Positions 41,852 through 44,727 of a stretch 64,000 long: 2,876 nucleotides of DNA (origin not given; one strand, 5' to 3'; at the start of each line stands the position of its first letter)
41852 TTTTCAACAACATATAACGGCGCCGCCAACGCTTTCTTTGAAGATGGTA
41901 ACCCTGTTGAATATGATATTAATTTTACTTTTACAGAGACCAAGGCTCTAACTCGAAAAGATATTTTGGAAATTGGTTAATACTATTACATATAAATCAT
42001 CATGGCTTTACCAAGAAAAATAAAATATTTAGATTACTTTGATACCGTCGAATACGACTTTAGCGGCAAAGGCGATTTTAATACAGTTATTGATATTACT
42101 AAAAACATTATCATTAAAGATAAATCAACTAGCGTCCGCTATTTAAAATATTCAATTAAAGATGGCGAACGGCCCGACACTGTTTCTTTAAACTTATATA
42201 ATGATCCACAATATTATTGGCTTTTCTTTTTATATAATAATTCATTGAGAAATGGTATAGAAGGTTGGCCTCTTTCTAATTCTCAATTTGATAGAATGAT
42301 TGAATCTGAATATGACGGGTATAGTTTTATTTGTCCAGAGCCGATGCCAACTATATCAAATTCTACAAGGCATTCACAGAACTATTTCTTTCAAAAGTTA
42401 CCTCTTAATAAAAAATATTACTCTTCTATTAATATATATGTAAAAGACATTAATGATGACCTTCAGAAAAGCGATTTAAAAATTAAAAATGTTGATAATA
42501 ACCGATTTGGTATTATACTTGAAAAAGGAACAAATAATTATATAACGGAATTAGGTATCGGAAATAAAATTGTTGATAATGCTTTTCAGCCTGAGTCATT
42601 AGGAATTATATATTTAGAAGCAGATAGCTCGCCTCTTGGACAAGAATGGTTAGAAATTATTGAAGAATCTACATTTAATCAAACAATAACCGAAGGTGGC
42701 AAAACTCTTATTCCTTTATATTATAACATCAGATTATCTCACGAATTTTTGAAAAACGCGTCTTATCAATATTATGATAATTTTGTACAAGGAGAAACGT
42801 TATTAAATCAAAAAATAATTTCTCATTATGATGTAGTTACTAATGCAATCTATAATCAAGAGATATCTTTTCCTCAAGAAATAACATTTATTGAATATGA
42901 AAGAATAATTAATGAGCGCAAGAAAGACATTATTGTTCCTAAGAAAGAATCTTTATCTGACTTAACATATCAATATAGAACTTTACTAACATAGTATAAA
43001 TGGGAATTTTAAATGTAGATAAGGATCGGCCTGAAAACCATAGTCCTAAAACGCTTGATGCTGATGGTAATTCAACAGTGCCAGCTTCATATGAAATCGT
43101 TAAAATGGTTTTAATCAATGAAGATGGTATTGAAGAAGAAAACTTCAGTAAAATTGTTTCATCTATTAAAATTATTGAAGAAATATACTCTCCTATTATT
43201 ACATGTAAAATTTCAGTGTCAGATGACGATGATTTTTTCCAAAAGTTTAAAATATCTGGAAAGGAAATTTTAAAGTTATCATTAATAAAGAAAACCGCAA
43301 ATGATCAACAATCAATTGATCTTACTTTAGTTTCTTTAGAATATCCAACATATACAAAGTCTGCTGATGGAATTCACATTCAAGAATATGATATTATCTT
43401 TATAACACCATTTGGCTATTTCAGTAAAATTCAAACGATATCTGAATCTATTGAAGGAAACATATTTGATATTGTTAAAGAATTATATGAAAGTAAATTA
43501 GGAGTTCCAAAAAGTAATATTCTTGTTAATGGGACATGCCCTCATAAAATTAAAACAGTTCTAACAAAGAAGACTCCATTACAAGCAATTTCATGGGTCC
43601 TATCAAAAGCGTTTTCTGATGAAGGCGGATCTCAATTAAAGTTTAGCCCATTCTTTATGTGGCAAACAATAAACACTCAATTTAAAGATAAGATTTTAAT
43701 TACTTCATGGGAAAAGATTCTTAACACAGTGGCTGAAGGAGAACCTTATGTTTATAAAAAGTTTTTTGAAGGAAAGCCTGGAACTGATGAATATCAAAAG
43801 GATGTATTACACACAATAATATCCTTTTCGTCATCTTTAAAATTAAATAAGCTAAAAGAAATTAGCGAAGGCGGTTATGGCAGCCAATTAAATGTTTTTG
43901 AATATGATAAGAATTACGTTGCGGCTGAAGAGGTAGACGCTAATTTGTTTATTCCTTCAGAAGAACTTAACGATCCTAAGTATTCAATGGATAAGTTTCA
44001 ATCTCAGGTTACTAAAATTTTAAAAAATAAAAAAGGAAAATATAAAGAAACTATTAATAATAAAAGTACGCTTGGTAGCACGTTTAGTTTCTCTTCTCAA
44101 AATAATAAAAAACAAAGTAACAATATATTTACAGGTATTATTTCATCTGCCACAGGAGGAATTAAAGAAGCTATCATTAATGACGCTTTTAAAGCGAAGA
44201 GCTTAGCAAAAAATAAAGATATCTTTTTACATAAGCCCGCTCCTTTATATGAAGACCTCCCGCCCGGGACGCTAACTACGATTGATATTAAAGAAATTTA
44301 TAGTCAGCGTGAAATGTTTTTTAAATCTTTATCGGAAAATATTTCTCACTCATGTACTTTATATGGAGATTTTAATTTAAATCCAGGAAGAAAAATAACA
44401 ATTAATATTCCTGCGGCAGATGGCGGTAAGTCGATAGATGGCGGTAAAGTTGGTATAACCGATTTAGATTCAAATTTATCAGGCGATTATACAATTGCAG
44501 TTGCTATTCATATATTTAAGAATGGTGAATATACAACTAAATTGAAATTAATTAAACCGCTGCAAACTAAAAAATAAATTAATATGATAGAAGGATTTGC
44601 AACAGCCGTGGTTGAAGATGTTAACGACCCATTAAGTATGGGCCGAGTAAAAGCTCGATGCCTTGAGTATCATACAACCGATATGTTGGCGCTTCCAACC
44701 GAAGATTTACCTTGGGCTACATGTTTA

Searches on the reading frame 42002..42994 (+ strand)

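Call 10: search_protein_families(library=phrogs, proteins=[window:42002-42994:+])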
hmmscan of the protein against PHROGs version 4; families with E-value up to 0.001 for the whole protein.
window:42002-42994:+ (330 aa): 2 families
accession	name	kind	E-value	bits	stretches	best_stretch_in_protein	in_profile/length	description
phrog_232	-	tail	5.1e-23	83.2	1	8-106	3-105/296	baseplate wedge subunit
phrog_7145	-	tail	0.00091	20.3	0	42-82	35-75/108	baseplate wedge subunit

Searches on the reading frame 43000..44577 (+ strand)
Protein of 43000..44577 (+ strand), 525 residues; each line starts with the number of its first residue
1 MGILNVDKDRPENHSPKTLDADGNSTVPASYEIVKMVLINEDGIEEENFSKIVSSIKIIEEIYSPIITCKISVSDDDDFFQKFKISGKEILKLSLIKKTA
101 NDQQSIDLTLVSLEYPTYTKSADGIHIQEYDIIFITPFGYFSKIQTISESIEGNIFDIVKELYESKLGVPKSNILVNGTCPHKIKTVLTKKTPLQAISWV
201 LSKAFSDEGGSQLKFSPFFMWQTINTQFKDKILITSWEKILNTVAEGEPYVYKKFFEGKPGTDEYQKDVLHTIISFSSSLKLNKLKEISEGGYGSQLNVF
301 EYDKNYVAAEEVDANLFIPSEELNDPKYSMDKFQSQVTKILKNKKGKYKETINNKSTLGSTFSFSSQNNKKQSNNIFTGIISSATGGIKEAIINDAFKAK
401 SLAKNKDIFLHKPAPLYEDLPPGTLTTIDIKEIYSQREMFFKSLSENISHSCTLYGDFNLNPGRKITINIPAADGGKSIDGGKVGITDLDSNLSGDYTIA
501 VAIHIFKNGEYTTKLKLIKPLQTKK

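Call 10: search_protein_families(library=phrogs, proteins=[window:43000-44577:+])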
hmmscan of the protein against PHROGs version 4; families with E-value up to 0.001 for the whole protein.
window:43000-44577:+ (525 aa): 1 family
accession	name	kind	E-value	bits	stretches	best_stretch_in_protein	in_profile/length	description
phrog_350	-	tail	4.2e-35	122.5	1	25-519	7-425/436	tail protein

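Call 13: search_dna_similar(query=window:43000-44577:+, collection=phages, mode=protein, max_rows=25)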
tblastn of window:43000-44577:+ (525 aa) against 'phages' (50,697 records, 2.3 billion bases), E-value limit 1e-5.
No match.
